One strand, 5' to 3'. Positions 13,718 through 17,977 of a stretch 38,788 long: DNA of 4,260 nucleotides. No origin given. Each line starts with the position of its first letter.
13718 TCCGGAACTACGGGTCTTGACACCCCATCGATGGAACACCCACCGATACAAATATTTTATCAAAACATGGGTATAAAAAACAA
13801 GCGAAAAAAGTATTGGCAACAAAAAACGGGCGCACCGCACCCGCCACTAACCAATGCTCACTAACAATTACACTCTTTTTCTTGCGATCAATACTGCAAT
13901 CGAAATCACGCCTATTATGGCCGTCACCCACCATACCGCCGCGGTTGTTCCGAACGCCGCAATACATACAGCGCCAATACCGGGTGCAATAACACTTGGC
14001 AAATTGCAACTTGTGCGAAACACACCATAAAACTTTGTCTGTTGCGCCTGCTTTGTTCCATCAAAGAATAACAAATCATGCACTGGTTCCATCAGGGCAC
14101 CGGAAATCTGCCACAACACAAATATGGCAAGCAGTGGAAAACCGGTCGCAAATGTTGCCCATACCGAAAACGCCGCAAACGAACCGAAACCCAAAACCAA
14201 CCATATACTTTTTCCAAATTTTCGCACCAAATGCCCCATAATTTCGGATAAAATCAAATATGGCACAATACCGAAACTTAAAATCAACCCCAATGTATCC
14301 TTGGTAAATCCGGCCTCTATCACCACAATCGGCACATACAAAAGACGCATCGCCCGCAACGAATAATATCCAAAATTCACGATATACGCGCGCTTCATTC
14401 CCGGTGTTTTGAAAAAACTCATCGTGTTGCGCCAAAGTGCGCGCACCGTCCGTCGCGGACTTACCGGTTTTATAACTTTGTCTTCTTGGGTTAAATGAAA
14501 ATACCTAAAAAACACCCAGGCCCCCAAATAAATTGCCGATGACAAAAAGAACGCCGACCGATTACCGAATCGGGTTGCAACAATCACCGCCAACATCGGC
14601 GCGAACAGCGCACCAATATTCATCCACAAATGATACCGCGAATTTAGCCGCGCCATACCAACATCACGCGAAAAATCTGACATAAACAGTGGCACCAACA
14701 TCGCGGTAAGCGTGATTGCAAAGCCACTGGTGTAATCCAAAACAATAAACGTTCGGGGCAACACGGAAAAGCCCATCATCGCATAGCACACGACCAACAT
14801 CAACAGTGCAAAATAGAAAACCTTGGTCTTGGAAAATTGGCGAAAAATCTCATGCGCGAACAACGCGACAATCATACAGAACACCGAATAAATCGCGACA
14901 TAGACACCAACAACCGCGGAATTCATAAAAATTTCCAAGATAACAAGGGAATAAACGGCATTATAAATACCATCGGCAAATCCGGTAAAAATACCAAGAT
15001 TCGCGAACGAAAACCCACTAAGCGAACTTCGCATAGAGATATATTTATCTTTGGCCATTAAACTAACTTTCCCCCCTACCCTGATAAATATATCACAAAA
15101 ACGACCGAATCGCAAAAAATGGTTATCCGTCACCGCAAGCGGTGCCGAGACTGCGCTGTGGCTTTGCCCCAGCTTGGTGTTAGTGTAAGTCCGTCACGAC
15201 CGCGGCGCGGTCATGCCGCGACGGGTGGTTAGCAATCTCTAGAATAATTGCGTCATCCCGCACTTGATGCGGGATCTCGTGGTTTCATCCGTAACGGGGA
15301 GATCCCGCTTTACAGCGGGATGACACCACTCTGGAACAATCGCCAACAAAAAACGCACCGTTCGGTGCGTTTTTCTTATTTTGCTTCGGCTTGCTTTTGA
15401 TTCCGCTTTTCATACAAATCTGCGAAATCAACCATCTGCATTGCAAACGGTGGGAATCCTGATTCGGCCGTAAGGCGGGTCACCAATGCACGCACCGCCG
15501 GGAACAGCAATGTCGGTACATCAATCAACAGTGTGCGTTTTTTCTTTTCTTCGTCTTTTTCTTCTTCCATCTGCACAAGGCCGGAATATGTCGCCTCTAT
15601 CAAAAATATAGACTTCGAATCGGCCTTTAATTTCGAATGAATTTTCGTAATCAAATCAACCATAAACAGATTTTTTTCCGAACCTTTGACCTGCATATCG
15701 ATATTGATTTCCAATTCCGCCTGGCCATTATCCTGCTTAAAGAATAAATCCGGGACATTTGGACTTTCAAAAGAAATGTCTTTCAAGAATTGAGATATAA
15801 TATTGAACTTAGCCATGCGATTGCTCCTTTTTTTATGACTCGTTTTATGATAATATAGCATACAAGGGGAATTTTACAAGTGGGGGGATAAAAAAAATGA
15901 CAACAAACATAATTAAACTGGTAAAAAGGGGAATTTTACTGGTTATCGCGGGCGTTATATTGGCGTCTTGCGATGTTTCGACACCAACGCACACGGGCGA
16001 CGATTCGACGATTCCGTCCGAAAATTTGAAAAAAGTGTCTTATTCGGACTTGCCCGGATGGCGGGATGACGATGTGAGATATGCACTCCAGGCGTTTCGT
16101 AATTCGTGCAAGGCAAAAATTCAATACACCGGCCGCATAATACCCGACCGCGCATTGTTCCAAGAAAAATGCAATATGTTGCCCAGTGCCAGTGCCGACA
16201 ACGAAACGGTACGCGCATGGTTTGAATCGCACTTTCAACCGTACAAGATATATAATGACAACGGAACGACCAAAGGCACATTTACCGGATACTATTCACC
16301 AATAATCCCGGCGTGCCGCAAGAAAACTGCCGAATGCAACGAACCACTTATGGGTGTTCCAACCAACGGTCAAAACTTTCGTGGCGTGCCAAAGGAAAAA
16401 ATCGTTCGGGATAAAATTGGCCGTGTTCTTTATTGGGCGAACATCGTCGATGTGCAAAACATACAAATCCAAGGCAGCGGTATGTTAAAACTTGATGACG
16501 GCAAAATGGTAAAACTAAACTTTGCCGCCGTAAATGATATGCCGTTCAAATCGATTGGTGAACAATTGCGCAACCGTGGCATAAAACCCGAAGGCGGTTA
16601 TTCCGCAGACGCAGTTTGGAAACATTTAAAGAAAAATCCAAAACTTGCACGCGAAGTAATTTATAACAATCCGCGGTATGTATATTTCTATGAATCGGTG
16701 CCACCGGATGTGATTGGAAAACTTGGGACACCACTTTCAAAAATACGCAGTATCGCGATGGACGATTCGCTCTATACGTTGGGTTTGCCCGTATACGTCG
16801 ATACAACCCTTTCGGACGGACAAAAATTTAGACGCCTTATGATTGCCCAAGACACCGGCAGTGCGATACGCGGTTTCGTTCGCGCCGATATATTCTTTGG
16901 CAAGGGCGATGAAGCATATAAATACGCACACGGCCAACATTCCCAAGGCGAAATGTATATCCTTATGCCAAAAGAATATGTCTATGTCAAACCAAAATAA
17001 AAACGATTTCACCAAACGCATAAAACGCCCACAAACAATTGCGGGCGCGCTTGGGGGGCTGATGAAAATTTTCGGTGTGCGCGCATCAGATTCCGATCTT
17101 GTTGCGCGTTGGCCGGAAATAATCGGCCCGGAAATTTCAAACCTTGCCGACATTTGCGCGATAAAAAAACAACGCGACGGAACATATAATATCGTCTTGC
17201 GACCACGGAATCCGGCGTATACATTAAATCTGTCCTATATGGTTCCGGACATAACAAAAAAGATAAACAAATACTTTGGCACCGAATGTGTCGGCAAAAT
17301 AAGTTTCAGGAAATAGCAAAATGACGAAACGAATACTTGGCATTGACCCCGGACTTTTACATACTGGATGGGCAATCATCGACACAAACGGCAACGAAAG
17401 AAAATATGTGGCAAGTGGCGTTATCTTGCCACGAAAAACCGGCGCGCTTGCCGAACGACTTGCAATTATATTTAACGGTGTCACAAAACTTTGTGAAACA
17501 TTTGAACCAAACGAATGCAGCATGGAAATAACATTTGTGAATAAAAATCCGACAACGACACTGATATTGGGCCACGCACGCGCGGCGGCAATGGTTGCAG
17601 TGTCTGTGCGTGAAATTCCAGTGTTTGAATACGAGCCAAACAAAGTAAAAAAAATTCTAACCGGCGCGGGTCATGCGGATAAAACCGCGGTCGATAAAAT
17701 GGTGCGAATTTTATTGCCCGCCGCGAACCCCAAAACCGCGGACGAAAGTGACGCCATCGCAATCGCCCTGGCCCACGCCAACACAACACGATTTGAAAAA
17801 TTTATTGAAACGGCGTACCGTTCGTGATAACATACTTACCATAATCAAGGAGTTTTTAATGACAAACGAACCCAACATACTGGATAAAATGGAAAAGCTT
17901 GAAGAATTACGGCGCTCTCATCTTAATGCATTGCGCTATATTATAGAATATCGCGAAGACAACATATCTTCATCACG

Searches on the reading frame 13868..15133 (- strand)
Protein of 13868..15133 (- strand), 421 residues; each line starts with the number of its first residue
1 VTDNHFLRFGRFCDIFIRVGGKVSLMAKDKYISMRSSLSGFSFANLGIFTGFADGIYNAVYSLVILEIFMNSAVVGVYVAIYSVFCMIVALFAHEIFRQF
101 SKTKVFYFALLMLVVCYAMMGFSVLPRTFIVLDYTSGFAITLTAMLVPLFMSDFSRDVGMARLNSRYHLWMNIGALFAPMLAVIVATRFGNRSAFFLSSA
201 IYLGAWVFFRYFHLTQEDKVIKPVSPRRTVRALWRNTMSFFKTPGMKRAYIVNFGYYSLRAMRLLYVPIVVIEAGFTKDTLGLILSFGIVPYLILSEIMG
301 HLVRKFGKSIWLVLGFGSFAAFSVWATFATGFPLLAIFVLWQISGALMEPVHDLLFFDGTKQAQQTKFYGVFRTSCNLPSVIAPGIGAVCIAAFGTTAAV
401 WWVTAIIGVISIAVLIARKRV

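Call 89: search_protein_families(library=pfam, proteins=[window:13868-15133:-], max_evalue=0.00001)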
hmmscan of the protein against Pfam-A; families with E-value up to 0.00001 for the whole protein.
window:13868-15133:- (421 aa): 2 families
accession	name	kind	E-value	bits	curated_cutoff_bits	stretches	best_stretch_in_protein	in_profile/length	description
PF07690.21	MFS_1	-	3.7e-25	89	33.4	2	47-259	5-221/347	Major Facilitator Superfamily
PF00083.30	Sugar_tr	-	7.8e-07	28.7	22.3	1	38-197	11-176/452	Sugar (and other) transporter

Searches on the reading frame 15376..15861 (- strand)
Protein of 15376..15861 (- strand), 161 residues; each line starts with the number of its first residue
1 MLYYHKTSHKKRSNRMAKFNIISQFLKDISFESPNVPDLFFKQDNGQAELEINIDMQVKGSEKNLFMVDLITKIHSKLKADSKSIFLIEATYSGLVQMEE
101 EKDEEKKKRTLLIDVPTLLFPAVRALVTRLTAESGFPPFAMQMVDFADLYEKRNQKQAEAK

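Call 89: search_protein_families(library=pfam, proteins=[window:15376-15861:-], max_evalue=0.00001)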
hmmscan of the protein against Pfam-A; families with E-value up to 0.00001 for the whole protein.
window:15376-15861:- (161 aa): 1 family
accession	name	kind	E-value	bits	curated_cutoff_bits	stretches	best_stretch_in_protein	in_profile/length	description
PF02556.19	SecB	-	3.1e-32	111.9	26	1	14-157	3-141/141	Preprotein translocase subunit SecB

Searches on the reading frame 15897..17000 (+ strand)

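Call 89: search_protein_families(library=pfam, proteins=[window:15897-17000:+], max_evalue=0.00001)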
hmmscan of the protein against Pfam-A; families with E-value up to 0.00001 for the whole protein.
window:15897-17000:+ (367 aa): 2 families
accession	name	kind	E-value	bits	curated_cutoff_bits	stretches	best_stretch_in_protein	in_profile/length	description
PF03562.22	MltA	-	2.7e-29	102.7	24.3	1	172-264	70-162/163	MltA specific insert domain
PF06725.17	3D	-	7.7e-20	71.3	23.8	1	284-356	1-71/72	3D domain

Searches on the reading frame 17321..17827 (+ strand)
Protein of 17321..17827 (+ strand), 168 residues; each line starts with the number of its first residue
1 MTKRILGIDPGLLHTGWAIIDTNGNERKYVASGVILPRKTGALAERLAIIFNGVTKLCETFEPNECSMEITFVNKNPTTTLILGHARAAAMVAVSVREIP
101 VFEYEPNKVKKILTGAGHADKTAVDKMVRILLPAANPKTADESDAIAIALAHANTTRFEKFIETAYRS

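Call 89: search_protein_families(library=pfam, proteins=[window:17321-17827:+], max_evalue=0.00001)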
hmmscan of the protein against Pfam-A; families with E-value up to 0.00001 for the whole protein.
window:17321-17827:+ (168 aa): 1 family
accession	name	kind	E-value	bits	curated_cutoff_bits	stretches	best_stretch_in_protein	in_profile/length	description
PF02075.23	RuvC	-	1.3e-40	139.1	22.2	1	5-152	1-148/148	Crossover junction endodeoxyribonuclease RuvC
